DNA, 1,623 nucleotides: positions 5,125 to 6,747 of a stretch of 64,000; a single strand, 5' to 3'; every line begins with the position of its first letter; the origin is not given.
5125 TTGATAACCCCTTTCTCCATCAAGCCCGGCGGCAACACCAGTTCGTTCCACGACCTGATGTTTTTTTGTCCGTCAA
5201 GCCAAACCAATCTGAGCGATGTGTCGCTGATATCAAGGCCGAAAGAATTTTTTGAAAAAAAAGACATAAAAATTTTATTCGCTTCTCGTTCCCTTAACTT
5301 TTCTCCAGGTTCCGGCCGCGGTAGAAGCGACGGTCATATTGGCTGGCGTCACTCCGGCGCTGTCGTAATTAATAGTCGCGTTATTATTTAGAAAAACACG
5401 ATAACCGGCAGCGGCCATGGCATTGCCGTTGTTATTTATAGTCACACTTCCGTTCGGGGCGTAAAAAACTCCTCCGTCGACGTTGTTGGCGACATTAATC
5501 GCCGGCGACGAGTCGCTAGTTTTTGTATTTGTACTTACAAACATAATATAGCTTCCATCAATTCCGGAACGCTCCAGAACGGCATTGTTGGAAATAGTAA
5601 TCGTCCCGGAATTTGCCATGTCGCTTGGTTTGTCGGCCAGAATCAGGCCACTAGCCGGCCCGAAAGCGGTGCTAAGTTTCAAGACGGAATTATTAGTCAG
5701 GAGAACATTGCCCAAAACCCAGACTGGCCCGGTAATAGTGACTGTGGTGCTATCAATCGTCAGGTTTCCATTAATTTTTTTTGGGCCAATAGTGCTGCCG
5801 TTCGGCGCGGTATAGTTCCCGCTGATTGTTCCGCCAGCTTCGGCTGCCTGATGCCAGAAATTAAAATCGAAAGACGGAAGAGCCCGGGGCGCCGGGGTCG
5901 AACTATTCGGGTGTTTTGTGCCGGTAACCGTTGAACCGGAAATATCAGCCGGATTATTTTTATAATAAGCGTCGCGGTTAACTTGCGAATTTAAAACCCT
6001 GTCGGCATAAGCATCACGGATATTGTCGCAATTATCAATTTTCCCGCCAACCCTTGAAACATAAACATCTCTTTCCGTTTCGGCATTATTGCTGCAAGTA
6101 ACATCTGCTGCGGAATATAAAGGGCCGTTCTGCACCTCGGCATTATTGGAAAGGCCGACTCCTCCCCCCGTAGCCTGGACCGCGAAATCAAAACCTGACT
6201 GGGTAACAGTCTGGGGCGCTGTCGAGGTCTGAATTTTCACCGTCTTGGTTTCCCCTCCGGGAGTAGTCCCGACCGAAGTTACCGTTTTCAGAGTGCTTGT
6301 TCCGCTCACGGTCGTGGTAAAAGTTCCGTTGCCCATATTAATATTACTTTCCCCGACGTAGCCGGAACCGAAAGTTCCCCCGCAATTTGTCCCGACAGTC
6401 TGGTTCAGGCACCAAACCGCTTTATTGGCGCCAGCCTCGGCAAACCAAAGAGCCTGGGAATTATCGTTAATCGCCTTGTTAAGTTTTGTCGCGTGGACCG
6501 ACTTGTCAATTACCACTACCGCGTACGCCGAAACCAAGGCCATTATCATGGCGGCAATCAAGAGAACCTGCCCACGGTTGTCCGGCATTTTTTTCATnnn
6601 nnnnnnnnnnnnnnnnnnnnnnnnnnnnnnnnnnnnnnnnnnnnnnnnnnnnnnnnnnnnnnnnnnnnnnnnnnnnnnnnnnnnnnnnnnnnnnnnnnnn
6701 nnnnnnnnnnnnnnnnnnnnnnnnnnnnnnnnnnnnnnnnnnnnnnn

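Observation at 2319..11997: Type IV pilus locus with unusually large pseudopilins and no major pilin or prepilin peptidase in the cluster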

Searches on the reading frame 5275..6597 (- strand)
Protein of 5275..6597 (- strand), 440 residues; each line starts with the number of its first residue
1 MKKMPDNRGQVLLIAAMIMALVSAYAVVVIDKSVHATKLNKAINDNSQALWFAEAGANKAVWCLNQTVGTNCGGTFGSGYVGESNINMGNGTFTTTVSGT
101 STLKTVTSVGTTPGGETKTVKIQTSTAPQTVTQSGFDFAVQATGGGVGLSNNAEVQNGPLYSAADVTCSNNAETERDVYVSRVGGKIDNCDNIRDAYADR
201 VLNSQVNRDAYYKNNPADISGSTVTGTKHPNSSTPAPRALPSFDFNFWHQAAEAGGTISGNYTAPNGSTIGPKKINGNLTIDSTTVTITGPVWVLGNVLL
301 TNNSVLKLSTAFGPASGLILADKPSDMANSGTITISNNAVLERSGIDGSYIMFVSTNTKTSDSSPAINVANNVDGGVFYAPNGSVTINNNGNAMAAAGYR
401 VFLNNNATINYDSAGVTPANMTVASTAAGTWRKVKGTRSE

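Call 4: search_protein_families(library=pfam, proteins=[window:5275-6597:-], max_evalue=0.1)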
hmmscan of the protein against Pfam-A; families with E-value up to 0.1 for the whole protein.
window:5275-6597:- (440 aa): 1 family
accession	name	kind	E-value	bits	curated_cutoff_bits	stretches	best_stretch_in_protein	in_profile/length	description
PF20164.4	GspA_SrpA_N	-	0.083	13.7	27.4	0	120-199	2-83/117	GspA/SrpA SigLec-like domain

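Call 7: find_encoding_contigs(protein=window:5275-6597:-, flank=10000, max_places=6)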
Protein window:5275-6597:- (440 aa): 2 contigs read that carry it; 1 place shown.
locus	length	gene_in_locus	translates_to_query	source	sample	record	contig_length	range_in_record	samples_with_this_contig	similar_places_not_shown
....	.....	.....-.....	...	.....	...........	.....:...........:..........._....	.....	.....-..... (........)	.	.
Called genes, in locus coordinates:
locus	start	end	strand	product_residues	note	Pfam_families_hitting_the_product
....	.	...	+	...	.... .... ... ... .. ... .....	-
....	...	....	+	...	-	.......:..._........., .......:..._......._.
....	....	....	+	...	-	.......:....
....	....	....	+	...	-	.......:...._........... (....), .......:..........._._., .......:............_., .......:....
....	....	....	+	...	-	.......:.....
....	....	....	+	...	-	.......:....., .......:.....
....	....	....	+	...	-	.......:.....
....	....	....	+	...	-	-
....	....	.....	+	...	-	-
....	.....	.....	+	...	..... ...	-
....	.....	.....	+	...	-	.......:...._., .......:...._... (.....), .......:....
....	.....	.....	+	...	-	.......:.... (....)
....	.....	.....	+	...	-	-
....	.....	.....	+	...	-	-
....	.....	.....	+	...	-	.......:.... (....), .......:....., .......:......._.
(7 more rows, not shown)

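Call 8: search_protein_families(library=ncbifam, proteins=[window:5275-6597:-], max_evalue=0.01)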
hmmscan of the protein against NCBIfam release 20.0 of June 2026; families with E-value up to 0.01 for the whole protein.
window:5275-6597:- (440 aa): 1 family
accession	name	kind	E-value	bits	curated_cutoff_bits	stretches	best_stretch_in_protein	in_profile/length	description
NF037980.1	T2SS_GspK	equivalog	0.0051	16.4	130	1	8-64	2-58/307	type II secretion system minor pseudopilin GspK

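Call 12: find_homologous_proteins(query=window:5275-6597:-)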
Query window:5275-6597:- (440 aa): 191 proteins with E <= 0.001 among 8000 candidates; the best 120 are listed.
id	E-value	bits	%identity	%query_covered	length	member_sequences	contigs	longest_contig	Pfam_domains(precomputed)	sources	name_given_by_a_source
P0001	1.5e-282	955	100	100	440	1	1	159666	-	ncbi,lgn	-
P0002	1.4e-198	678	70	99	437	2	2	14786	-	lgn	-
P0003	1.6e-198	678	69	100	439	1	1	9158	-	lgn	-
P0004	2.2e-192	658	67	100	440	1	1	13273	-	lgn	-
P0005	8.8e-145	501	65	77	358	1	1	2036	-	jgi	jgi:hypothetical protein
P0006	1.4e-143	497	52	98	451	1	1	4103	-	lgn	-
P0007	1.3e-139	484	53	98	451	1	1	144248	-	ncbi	-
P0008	6.5e-128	445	51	99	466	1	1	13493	-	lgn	-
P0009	2.2e-108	381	44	99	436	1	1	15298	-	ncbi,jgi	ncbi:MAG: hypothetical protein RL272_710 [Candidatus Parcubacteria bacterium]|jgi:hypothetical prote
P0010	4.3e-108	380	45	99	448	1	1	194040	-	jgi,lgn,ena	-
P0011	1.9e-107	378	46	98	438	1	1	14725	PF14341.12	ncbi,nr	ncbi:MAG: hypothetical protein U9Q03_02560 [Patescibacteria group bacterium]|nr:hypothetical protein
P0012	6.3e-107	376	43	99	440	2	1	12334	-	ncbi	ncbi:MAG: hypothetical protein AAB692_02645 [Patescibacteria group bacterium]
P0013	9.2e-107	376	43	98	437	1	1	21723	-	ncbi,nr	ncbi:hypothetical protein HY633_02465 [Candidatus Uhrbacteria bacterium]|nr:hypothetical protein [Ca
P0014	1.2e-106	375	44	100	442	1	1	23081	-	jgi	jgi:hypothetical protein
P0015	2.5e-105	371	46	99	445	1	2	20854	-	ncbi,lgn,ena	-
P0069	1.3e-38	151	38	48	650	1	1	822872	-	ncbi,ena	-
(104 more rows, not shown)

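Call 27: find_related_loci(query=window:5275-6597:-, collection=genome_contigs, flank=10000)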
Query window:5275-6597:- (440 aa) in genome_contigs; peptide patterns used: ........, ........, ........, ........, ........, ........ (x = any residue, [..] = any of these).
36 stretches matched a pattern; 1 encode a relative of the query (tblastn E <= 1e-3); 1 distinct loci.
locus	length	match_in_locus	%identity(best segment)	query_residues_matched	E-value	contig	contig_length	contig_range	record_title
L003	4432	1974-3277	64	1-440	4e-148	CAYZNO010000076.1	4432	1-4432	MAG TPA_asm: uncultured Gammaproteobacteria bacterium isolate binchicken_co274_53 genome assembly, contig: NODE_46335_le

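Call 29: predict_structure(alignment_id=A1)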
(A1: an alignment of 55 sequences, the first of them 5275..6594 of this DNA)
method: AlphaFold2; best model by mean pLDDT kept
length: 439 residues; sequences in the alignment: 55
mean_pLDDT: 93.3   pTM: 0.83
mean pLDDT of the five models: 93.3, 93.1, 93.1, 93.0, 92.5
residues with pLDDT >= 90: 346; 70-90: 82; 50-70: 8; < 50: 3
segments of 3 or more residues with pLDDT < 50: 1-3
pLDDT, mean of each block of 10 residues (from residue 1): 60 87 89 88 94 97 92 91 94 94 95 96 90 87 97 96 97 97 98 98 98 97 98 95 95 96 96 98 97 98 94 93 97 97 89 98 97 95 98 97 96 70 87 91
secondary structure, 60 per line:
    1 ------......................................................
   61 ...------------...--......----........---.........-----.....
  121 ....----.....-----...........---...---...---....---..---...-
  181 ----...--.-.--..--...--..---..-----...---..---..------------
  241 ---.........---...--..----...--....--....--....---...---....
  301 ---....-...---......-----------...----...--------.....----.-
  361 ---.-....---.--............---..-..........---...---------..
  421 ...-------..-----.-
elements in order: H7-63 E81-86 E91-98 E102-110 E116-124 E129-133 E139-149 E153-155 E159-161 E165-168 E177-179 E185-187 E199-201 H244-252 E256-258 E267-269 E272-275 E278-281 E284-287 E291-293 E297-300 E304-307 E315-320 E332-334 E339-341 E350-354 E366-369 E376-387 E394-403 E407-409 E419-423

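Call 33: fold_search(model_id=the predicted structure, library=pdb)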
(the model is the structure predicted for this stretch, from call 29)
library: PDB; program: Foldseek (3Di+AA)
matches with E <= 10: 103; with E <= 0.001: 1
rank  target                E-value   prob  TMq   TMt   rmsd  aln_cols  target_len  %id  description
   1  6qvi_B                2.3e-04  1.00  0.28  0.25  17.6       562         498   12  Crystal structure of competence-associated pilin ComZ from Thermus thermophilus (released 2019-05-29)
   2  4wa0                  1.5e-01  0.08  0.12  0.14  22.2       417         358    9  The structure of a possible adhesin C-terminal domain from Caldicellulosiruptor kronotskyensis (released 2015-03-04)
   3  5uyt_B                1.6e-01  0.10  0.12  0.13  19.1       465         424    9  Crystal structure of ice binding protein from an Antarctic bacterium Flavobacteriaceae (released 2017-10-25)
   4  5uyt_A                1.8e-01  0.10  0.12  0.13  19.2       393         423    9  Crystal structure of ice binding protein from an Antarctic bacterium Flavobacteriaceae (released 2017-10-25)
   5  3pgb_A                2.0e+00  0.14  0.08  0.05  11.2        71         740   11  Crystal structure of Aspergillus nidulans amine oxidase (released 2011-07-13)
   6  9fk5_E                2.0e+00  0.02  0.09  0.11  18.1       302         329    9  Zebrafish Betaglycan Orphan Domain (zfBGo) in complex with TGF-B3 and extracellular domains of TGFBRI and TGFBRII (released 2025-03-12)
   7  6rv7_A                2.1e+00  0.21  0.09  0.10  17.9        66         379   14  Crystal Structure of Glucuronoyl Esterase from Cerrena unicolor inactive S270A variant in complex with the aldouronic  (released 2020-03-18)
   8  1us1_B                2.2e+00  0.41  0.08  0.05   2.9        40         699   12  Crystal structure of human vascular adhesion protein-1 (released 2005-02-16)
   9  2pnc_A                2.7e+00  0.33  0.09  0.06   5.5        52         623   13  Crystal Structure of Bovine Plasma Copper-Containing Amine Oxidase in Complex with Clonidine (released 2008-02-26)
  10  6rv8_A                2.7e+00  0.18  0.09  0.10  17.8        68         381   15  Crystal Structure of Glucuronoyl Esterase from Cerrena unicolor covalent complex with the aldouronic acid UXXR (released 2020-03-18)
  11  6rtv_A                2.7e+00  0.18  0.07  0.08  16.2        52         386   15  Crystal Structure of Glucuronoyl Esterase from Cerrena unicolor inactive S270A variant (released 2020-03-18)
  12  6ey4                  3.0e+00  0.08  0.08  0.07   8.8        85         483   14  Periplasmic domain (residues 36-513) of GldM (released 2018-02-07)
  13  1omo_A                3.0e+00  0.06  0.09  0.12  22.2       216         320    6  alanine dehydrogenase dimer w/bound NAD (archaeal) (released 2004-07-06)
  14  9p8l_A                3.1e+00  0.08  0.08  0.28  10.0        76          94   17  Structure of Lockin in complex with 3'cADPR (released 2025-07-30)
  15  5qtl_C                3.3e+00  0.10  0.07  0.15  10.7        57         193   19  PanDDA analysis group deposition -- Crystal Structure of NUDT5 in complex with GB-0804 (released 2019-12-25)
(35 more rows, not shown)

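Call 38: find_encoding_contigs(protein=P0007, flank=10000, max_places=2)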
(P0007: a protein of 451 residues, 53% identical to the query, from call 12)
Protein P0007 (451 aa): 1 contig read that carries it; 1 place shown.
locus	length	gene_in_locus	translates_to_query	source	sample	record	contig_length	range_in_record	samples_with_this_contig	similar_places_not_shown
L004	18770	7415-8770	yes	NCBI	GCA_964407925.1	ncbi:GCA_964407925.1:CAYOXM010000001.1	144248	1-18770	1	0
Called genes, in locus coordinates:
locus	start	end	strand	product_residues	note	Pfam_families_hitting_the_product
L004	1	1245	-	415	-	?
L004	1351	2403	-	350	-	PF00953:Glycos_transf_4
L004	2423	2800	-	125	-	-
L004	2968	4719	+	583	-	PF05157:MshEN, PF00437:T2SSE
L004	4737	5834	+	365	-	PF00482:T2SSF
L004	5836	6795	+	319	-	PF06439:3keto-disac_hyd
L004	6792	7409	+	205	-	-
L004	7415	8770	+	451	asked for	-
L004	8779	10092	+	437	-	-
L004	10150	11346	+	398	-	PF11104:PilM_2, PF14450:FtsA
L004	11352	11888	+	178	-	PF05137:PilN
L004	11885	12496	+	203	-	-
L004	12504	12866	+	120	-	-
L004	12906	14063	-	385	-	PF00266:Aminotran_5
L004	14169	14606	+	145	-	-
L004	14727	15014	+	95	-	PF01016:Ribosomal_L27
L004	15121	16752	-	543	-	PF01656:CbiA (weak), PF06418:CTP_synth_N, PF00117:GATase, PF07722:Peptidase_C26 (weak)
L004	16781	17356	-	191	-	PF00293:NUDIX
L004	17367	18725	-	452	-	PF22694:CtpB_N-like, PF00595:PDZ, PF13180:PDZ_2 (weak), PF17820:PDZ_6, PF03572:Peptidase_S41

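Call 67: find_encoding_contigs(protein=P0010, flank=10000, max_places=1)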
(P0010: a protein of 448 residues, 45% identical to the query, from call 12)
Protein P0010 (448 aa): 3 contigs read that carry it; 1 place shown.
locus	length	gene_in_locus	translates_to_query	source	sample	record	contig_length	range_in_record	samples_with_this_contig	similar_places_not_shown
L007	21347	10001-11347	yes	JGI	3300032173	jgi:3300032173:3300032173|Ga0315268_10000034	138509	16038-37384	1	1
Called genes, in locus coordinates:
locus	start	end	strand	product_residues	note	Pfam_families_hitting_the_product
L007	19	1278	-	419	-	-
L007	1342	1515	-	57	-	-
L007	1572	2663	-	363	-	PF03033:Glyco_transf_28, PF04101:Glyco_tran_28_C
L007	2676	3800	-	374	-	PF01098:FTSW_RODA_SPOVE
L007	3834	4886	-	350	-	PF10555:MraY_sig1 (weak), PF00953:Glycos_transf_4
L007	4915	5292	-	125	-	-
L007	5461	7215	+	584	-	PF05157:MshEN, PF00437:T2SSE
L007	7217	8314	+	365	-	PF00482:T2SSF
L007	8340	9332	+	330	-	PF06439:3keto-disac_hyd (faint)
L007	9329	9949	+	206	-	-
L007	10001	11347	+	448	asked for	-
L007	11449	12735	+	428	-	PF11104:PilM_2, PF14450:FtsA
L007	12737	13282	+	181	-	-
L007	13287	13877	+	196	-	-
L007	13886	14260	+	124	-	-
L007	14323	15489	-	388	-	PF00266:Aminotran_5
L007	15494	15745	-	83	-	PF01106:NifU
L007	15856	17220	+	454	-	PF13851:GAS (faint), PF11899:DUF3419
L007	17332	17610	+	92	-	PF01016:Ribosomal_L27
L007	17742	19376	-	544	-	PF01656:CbiA (weak), PF06418:CTP_synth_N, PF00117:GATase, PF07722:Peptidase_C26 (weak)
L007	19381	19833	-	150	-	PF01281:Ribosomal_L9_N, PF03948:Ribosomal_L9_C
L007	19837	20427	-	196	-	PF00293:NUDIX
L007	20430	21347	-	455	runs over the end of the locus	PF22694:CtpB_N-like (weak), PF00595:PDZ, PF13180:PDZ_2 (weak), PF17820:PDZ_6, PF03572:Peptidase_S41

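Call 68: find_encoding_contigs(protein=P0069, flank=10000, max_places=1)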
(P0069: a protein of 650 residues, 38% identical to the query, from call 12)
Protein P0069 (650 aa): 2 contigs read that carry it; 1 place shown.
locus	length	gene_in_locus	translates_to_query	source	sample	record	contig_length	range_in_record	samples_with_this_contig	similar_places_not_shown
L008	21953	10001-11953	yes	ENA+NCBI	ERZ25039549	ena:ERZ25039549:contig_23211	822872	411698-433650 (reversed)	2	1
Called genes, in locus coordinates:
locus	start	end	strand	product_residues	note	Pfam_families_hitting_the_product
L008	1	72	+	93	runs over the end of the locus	-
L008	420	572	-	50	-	-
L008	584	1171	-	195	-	PF06821:Ser_hydrolase, PF12697:Abhydrolase_6 (faint)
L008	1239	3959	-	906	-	PF02739:5_3_exonuc_N, PF01367:5_3_exonuc, PF01612:DNA_pol_A_exo1, PF22619:DNA_polI_exo1, PF00476:DNA_pol_A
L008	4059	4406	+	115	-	-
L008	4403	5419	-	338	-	-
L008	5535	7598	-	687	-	PF00932:LTD, PF18911:PKD_4, PF00801:PKD, PF00932:LTD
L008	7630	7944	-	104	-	-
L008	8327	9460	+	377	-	-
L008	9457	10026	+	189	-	-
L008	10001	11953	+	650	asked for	-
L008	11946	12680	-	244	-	PF00483:NTP_transferase, PF12804:NTP_transf_3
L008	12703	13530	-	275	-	PF01370:Epimerase, PF04321:RmlD_sub_bind, PF16363:GDP_Man_Dehyd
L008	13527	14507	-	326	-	PF01073:3Beta_HSD, PF01370:Epimerase, PF02719:Polysacc_synt_2, PF04321:RmlD_sub_bind, PF07993:NAD_binding_4, PF13460:NAD_binding_10, PF16363:GDP_Man_Dehyd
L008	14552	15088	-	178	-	-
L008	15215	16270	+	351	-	PF09587:PGA_cap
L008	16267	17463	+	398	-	PF00232:Glyco_hydro_1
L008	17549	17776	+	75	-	-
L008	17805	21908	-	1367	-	PF22847:Glyco_hydro_43_rel (faint), PF17210:SdrD_B, PF01476:LysM (weak)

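Call 76: search_solved_structures(query=A1, max_evalue=1)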
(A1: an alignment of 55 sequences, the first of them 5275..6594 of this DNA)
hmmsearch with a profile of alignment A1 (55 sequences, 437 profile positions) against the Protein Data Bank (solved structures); distinct sequences matched with E-value up to 1: 0.
